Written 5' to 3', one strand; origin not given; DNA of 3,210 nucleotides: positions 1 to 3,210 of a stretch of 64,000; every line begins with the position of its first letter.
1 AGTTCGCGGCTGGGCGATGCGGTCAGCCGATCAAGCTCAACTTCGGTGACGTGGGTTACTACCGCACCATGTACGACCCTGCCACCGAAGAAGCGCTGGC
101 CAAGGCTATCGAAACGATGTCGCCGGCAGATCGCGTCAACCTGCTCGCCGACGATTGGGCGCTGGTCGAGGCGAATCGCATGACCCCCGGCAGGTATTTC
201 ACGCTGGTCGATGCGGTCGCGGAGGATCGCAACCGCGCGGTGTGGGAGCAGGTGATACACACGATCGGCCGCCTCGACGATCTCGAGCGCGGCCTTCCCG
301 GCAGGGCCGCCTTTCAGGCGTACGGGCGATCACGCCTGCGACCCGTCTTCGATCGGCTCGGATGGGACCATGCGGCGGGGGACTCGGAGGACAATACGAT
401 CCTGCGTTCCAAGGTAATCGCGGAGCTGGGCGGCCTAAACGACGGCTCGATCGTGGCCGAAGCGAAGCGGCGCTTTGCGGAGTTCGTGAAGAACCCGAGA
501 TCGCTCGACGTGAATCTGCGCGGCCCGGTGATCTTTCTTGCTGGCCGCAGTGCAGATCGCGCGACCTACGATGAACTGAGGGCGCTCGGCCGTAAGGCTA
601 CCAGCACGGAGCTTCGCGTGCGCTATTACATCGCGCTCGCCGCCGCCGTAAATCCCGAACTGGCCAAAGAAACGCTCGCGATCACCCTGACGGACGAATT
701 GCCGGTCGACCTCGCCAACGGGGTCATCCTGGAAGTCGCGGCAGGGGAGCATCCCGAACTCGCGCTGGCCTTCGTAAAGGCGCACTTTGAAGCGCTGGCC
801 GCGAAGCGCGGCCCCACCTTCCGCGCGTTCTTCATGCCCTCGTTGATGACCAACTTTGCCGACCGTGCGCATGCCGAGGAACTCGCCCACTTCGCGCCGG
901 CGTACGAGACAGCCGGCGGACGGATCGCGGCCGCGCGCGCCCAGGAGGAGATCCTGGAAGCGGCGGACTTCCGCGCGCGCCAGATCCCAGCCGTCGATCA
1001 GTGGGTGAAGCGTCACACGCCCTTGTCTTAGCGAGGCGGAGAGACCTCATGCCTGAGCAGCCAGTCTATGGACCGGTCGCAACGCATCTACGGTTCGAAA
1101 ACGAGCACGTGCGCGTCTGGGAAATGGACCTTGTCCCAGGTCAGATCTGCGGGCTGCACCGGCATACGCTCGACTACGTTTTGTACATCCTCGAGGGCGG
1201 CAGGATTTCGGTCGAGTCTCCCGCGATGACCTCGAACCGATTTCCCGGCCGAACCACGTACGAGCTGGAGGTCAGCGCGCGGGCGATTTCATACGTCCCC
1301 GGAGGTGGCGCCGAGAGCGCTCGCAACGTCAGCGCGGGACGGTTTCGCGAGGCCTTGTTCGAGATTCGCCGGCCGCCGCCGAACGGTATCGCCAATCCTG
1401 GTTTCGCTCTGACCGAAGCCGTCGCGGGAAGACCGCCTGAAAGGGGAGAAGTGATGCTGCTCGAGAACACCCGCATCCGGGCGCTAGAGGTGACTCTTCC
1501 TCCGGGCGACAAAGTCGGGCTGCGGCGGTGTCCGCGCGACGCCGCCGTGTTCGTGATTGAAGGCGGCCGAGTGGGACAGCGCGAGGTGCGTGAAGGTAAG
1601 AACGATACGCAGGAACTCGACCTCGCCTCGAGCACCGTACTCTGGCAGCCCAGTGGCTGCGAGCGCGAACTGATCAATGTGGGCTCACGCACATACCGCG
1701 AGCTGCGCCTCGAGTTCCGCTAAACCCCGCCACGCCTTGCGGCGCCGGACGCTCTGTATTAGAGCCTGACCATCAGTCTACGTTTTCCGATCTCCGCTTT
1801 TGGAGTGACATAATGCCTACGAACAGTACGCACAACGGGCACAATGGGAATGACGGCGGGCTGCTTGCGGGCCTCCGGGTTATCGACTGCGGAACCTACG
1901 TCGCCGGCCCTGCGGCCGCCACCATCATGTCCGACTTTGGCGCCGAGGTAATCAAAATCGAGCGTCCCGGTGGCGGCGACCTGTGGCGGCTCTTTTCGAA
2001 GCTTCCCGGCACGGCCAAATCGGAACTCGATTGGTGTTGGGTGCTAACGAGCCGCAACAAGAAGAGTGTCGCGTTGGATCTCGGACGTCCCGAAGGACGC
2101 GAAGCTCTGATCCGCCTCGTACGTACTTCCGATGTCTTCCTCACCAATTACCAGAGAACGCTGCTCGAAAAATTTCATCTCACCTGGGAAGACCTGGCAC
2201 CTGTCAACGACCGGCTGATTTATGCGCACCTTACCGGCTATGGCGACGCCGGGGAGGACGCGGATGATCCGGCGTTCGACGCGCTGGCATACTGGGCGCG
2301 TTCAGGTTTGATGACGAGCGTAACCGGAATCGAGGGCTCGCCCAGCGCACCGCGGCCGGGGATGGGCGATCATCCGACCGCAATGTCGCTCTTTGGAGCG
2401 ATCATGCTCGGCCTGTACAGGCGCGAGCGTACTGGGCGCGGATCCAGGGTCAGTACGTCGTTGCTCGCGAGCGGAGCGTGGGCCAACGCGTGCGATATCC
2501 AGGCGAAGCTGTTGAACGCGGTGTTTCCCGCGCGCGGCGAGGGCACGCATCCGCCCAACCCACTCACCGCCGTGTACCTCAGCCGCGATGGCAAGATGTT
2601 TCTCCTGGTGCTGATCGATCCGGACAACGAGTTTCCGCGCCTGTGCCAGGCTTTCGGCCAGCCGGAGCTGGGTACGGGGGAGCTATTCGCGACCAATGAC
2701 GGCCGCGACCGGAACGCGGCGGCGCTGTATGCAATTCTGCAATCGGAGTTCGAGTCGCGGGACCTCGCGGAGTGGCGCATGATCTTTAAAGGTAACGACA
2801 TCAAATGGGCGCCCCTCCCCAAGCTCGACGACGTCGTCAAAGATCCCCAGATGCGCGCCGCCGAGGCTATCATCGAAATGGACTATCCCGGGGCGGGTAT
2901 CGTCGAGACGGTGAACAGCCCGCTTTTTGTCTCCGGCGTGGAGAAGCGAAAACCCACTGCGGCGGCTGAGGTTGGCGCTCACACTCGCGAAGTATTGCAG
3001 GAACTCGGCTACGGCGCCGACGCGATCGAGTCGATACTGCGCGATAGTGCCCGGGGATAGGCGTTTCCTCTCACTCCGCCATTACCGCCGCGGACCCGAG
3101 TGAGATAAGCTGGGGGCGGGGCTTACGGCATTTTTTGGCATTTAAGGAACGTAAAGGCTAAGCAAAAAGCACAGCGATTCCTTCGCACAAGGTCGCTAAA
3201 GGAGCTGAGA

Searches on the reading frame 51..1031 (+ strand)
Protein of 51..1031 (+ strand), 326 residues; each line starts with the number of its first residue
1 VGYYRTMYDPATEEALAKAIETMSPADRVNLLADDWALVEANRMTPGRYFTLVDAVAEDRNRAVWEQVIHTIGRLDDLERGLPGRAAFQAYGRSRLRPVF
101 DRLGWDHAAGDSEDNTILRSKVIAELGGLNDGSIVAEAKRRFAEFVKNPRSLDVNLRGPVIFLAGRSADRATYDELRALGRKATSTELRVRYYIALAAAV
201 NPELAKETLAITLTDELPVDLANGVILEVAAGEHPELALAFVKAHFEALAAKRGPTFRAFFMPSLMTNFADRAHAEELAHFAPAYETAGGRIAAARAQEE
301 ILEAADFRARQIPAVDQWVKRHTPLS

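Call 3: search_protein_families(library=pfam, proteins=[window:51-1031:+])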
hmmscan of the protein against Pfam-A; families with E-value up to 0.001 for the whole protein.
window:51-1031:+ (326 aa): 1 family
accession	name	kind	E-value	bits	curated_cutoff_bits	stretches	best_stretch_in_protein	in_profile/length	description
PF11838.14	ERAP1_C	-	3.2e-51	175.1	38.2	1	2-301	10-316/318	ERAP1-like C-terminal domain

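Call 4: search_protein_families(library=ncbifam, proteins=[window:51-1031:+])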
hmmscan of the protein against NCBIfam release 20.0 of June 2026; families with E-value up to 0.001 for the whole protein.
window:51-1031:+ (326 aa): 0 families

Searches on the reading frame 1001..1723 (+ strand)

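Call 3: search_protein_families(library=pfam, proteins=[window:1001-1723:+])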
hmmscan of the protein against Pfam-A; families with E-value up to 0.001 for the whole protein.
window:1001-1723:+ (240 aa): 1 family
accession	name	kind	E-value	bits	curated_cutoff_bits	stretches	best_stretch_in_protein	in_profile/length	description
PF02041.22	Auxin_BP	-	0.00038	20.6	21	1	26-126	33-130/167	Auxin binding protein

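Call 4: search_protein_families(library=ncbifam, proteins=[window:1001-1723:+])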
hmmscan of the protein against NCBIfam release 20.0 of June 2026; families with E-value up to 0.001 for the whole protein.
window:1001-1723:+ (240 aa): 0 families

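Call 69: search_protein_families(library=pfam, proteins=[window:1001-1723:+], max_evalue=0.001)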
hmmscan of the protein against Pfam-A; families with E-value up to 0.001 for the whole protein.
window:1001-1723:+ (240 aa): 1 family
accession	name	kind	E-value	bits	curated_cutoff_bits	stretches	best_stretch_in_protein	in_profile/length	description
PF02041.22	Auxin_BP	-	0.00038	20.6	21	1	26-126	33-130/167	Auxin binding protein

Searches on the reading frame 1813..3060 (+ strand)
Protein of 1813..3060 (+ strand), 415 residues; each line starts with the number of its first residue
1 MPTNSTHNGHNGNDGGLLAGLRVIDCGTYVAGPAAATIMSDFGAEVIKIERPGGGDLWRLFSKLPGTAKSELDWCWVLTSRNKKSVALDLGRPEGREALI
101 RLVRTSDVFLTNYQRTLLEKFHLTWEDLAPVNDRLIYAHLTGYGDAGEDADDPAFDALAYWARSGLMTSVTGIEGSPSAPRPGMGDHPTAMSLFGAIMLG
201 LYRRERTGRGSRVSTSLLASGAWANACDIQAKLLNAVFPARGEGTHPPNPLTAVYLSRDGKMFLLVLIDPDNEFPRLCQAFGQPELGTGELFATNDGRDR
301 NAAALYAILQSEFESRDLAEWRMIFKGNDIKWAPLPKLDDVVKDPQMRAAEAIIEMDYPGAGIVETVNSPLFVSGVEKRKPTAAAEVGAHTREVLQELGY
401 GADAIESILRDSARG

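Call 3: search_protein_families(library=pfam, proteins=[window:1813-3060:+])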
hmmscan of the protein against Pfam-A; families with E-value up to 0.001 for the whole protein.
window:1813-3060:+ (415 aa): 1 family
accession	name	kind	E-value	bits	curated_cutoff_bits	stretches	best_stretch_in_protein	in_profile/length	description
PF02515.22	CoA_transf_3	-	2.2e-94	317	23.3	1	18-391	1-366/366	CoA-transferase family III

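Call 4: search_protein_families(library=ncbifam, proteins=[window:1813-3060:+])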
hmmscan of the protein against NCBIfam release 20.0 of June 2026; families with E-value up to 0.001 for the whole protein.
window:1813-3060:+ (415 aa): 7 families
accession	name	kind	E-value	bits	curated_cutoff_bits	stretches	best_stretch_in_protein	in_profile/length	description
NF003809.0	PRK05398.1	subfamily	4.8e-55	186.8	442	2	18-218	5-201/416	formyl-CoA transferase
TIGR03253.1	oxalate_frc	equivalog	3.1e-54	184.3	504.2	2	18-218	4-200/416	formyl-CoA transferase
NF052585.1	SucGlutTfsCaiB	equivalog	2.2e-51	174.7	750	1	18-398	8-388/394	succinate--glutarate CoA-transferase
NF041294.1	Scnl_mescCoAtase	equivalog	7.4e-43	147.1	700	1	18-395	4-380/381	succinyl-CoA:mesaconate CoA-transferase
NF008511.0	PRK11430.1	equivalog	1.2e-40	139.8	522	1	15-397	7-378/381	CoA:oxalate CoA-transferase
NF002914.1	PRK03525.1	equivalog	3.8e-27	95.2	413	1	16-409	8-392/400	L-carnitine CoA-transferase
TIGR04253.1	mesacon_CoA_iso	equivalog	2.4e-21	76.2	725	2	16-153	1-135/403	2-methylfumaryl-CoA isomerase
